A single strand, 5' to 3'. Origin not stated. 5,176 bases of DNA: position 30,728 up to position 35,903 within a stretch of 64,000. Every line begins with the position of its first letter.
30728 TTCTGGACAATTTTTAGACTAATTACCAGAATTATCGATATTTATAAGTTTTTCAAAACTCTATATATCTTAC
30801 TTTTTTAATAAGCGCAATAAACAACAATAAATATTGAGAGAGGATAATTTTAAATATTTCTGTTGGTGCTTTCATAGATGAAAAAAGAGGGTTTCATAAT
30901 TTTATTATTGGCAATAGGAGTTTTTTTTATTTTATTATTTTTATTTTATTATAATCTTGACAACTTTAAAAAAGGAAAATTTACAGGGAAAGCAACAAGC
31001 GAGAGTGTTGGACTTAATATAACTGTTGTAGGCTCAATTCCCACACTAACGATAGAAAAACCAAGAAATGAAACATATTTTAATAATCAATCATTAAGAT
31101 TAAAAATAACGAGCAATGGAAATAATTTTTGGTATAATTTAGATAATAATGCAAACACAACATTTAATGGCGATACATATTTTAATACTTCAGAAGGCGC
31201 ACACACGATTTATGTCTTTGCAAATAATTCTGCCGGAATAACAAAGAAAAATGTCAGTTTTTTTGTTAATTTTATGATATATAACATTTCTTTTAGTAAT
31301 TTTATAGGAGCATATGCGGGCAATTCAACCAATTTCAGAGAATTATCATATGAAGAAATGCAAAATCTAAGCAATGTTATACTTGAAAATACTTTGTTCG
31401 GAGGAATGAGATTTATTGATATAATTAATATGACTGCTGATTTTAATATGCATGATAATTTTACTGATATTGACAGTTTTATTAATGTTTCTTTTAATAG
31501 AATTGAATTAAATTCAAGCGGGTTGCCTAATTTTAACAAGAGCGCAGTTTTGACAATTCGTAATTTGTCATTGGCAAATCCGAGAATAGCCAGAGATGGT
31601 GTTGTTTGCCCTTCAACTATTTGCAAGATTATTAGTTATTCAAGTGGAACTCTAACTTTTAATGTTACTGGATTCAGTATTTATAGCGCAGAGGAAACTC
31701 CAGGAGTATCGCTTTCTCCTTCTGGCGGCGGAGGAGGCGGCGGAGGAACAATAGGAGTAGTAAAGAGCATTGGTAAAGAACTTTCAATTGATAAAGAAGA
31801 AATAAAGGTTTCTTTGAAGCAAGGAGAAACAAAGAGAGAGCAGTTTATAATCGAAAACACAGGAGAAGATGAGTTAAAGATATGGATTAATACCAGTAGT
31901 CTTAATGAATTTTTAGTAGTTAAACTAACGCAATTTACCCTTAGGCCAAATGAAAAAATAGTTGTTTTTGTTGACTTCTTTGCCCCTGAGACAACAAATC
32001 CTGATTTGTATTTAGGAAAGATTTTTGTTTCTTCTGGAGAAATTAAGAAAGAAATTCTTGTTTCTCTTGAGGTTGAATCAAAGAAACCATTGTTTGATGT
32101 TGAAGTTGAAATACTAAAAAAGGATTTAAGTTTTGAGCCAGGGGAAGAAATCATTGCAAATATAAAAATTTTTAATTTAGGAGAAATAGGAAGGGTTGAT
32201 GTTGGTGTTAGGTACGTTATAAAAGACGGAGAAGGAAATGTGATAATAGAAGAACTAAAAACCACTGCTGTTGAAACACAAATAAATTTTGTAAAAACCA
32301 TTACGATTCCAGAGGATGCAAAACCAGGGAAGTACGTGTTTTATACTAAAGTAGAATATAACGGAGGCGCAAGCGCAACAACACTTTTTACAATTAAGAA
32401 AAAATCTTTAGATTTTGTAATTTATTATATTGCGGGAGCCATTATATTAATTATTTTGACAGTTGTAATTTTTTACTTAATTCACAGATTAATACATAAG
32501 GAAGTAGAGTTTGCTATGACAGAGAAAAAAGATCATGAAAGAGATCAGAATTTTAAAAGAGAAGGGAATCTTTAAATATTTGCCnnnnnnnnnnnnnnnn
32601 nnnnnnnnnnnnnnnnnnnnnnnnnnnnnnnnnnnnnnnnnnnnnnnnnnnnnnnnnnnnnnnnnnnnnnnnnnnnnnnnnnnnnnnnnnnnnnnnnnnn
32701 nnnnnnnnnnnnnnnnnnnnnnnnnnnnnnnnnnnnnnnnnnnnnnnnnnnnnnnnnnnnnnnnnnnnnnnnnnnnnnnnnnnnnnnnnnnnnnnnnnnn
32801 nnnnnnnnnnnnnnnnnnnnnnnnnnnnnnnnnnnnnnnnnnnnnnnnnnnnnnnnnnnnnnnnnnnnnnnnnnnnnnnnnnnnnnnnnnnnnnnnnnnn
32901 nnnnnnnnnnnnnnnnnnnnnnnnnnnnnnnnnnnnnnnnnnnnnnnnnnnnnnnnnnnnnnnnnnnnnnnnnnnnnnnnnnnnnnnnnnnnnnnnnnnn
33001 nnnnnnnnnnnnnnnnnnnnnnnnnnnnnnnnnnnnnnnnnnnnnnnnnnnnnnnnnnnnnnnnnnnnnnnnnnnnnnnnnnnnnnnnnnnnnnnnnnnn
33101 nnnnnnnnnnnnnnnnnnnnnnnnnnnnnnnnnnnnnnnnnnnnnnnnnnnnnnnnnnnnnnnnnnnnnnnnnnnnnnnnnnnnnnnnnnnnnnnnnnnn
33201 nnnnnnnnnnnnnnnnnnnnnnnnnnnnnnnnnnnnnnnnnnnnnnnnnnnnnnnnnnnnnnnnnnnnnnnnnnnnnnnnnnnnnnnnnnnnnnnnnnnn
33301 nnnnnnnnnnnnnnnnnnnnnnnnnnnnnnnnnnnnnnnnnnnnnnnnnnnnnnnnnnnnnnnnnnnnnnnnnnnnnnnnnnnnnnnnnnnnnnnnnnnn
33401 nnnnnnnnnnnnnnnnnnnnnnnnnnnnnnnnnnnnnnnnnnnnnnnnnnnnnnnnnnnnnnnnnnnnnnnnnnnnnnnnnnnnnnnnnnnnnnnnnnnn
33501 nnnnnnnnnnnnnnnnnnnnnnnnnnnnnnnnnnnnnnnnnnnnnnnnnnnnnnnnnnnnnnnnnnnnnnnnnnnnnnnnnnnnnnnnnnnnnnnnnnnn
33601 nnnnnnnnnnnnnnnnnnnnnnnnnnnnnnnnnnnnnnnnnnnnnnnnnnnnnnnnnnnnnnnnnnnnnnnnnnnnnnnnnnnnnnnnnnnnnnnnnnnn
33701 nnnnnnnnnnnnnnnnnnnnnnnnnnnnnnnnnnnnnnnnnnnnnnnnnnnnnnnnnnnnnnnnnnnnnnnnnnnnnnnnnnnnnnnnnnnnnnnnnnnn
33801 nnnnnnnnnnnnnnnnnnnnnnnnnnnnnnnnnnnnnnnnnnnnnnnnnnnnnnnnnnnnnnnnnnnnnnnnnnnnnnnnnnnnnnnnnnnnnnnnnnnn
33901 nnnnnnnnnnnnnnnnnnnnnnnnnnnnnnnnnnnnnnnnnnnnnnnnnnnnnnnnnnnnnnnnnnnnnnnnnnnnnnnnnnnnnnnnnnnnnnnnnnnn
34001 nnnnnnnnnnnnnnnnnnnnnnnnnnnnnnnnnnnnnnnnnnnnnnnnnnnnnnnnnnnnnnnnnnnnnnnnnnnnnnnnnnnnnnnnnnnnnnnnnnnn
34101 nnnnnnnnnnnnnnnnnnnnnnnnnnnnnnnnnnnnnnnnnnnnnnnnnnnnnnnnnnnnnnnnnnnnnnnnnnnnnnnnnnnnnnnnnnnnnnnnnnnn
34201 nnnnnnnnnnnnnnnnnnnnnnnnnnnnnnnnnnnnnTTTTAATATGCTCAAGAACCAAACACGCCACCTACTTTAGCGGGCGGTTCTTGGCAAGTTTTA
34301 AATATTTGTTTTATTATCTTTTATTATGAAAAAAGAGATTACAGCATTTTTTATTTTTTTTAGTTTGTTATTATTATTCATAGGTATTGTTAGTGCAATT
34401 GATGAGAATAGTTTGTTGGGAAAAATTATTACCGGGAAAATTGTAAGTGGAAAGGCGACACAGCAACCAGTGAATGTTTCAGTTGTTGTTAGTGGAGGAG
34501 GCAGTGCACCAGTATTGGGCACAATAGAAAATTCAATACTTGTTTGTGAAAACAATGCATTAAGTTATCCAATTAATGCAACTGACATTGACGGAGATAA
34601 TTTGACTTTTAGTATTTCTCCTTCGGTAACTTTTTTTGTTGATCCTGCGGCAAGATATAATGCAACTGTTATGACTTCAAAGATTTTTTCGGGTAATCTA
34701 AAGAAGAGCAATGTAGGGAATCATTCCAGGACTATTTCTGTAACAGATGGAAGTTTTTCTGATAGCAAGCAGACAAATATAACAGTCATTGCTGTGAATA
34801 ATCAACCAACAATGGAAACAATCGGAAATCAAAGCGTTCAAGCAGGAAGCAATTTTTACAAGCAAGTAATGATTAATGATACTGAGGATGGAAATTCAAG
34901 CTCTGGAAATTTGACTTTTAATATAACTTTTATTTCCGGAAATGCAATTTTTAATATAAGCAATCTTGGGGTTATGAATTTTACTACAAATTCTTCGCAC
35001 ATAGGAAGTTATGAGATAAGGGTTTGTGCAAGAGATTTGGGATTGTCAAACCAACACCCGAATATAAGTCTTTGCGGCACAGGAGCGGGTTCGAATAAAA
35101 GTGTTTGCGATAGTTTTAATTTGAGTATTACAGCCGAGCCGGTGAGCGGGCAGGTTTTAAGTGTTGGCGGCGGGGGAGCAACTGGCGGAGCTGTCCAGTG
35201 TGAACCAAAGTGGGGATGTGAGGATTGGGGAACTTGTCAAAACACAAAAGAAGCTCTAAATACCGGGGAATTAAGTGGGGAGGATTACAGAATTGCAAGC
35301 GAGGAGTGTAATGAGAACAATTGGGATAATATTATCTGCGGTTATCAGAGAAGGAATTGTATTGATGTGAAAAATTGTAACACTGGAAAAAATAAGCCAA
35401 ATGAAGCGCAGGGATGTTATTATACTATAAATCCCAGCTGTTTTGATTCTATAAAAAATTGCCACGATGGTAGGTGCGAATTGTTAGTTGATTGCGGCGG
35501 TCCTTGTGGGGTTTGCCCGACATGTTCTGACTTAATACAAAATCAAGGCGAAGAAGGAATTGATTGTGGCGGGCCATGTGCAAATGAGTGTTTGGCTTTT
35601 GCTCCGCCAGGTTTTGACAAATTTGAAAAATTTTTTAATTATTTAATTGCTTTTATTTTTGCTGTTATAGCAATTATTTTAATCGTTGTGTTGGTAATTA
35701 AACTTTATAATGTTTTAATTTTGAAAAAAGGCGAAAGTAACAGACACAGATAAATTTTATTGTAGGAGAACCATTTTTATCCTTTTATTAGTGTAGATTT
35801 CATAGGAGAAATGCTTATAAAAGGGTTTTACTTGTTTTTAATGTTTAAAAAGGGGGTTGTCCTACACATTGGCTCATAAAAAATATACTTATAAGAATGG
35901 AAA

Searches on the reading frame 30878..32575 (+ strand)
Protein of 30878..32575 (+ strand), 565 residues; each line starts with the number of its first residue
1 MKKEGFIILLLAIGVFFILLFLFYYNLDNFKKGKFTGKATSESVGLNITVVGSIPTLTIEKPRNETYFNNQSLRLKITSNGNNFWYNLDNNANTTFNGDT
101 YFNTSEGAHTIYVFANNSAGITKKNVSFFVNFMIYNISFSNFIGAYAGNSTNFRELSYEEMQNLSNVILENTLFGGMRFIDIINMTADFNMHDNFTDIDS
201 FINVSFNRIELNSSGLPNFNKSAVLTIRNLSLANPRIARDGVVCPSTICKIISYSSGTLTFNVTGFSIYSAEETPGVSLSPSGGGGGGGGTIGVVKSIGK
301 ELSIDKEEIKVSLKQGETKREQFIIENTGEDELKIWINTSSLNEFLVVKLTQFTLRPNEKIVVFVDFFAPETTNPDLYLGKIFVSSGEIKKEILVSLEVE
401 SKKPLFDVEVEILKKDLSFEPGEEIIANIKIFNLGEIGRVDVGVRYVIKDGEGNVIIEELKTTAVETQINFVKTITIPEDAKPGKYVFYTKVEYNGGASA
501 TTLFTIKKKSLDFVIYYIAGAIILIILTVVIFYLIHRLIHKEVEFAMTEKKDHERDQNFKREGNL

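Call 13: search_protein_families(library=pfam, proteins=[window:30878-32575:+], max_evalue=0.01)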
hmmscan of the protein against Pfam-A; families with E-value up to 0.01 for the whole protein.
window:30878-32575:+ (565 aa): 4 families
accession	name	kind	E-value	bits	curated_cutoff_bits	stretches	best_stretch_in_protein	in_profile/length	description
PF22544.2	HYDIN_VesB_CFA65-like_Ig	-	3.4e-05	24.4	25.5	1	313-370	15-73/100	HYDIN/CFA65/VesB-like, Ig-like domain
PF22067.2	Cep192_D3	-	0.004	17.6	27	0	306-373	6-73/99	Cep192 domain 3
PF22073.2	Cep192_D4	-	0.0078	16.8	35.5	0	313-383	16-91/112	Cep192 domain 4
PF19077.6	Big_13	-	0.0094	16.9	27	0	70-126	38-94/102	Bacterial Ig-like domain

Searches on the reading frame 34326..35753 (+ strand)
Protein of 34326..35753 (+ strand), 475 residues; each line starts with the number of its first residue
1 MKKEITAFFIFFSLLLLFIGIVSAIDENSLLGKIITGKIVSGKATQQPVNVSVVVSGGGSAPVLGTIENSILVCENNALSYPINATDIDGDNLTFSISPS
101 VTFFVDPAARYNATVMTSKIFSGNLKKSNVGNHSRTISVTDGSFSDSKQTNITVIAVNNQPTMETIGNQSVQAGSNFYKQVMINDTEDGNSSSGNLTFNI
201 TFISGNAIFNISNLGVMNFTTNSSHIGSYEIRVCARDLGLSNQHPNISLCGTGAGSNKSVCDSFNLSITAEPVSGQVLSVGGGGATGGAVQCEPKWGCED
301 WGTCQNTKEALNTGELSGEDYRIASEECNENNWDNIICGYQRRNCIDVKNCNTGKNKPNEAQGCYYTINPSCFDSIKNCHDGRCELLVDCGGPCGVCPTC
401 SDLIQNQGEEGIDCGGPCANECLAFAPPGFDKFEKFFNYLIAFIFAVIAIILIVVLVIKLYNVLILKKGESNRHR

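Call 13: search_protein_families(library=pfam, proteins=[window:34326-35753:+], max_evalue=0.01)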
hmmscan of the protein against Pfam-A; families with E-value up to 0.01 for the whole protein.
window:34326-35753:+ (475 aa): 1 family
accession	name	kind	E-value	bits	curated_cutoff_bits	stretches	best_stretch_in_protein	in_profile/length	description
PF17963.7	Big_9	-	0.00028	22.2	23.6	0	61-152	3-88/89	Bacterial Ig domain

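Call 66: find_encoding_contigs(protein=window:34326-35753:+, flank=10000, max_places=10)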
Protein window:34326-35753:+ (475 aa): 4 contigs read that carry it; 4 places shown.
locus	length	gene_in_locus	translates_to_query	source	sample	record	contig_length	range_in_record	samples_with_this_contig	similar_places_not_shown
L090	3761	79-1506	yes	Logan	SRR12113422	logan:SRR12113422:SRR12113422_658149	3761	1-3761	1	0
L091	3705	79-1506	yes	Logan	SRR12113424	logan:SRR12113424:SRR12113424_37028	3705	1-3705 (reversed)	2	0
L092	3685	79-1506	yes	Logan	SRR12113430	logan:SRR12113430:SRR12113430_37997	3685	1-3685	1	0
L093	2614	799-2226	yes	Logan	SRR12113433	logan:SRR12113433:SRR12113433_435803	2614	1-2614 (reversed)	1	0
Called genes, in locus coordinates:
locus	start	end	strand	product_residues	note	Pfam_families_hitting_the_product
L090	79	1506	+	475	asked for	-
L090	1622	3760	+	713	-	?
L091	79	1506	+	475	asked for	-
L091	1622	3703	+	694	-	?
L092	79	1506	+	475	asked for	-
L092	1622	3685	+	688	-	?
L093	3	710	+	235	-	?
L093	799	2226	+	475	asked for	-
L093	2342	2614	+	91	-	?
